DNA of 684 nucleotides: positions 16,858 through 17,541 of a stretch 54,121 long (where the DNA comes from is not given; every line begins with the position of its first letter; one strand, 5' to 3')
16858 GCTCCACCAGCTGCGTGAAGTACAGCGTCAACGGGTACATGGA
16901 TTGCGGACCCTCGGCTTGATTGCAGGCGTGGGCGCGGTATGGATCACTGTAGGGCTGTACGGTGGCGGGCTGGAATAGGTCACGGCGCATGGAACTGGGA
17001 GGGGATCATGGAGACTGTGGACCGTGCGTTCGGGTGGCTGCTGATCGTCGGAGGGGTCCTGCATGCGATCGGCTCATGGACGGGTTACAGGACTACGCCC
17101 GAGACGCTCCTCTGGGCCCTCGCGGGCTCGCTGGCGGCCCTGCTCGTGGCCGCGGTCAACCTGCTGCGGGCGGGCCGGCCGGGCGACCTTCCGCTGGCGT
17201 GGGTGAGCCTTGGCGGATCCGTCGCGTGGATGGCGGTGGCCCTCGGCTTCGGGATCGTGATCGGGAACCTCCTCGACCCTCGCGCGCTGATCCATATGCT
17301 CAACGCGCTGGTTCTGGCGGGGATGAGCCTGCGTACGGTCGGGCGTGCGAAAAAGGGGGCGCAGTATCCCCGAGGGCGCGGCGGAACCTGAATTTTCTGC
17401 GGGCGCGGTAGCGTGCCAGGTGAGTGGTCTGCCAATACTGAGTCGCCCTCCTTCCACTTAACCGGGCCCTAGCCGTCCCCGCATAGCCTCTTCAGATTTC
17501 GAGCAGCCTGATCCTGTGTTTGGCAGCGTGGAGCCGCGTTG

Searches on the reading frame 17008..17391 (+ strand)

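Call 63: search_protein_families(library=pfam, proteins=[window:17008-17391:+], max_evalue=0.1)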
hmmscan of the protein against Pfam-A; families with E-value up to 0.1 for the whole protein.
window:17008-17391:+ (127 aa): 1 family
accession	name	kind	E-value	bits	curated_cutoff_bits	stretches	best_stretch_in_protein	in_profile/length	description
PF03729.18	DUF308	-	0.014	16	25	1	8-50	28-70/73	Short repeat of unknown function (DUF308)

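Call 77: search_protein_families(library=ncbifam, proteins=[window:17008-17391:+], max_evalue=0.1)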
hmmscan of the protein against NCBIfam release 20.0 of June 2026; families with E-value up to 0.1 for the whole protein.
window:17008-17391:+ (127 aa): 0 families
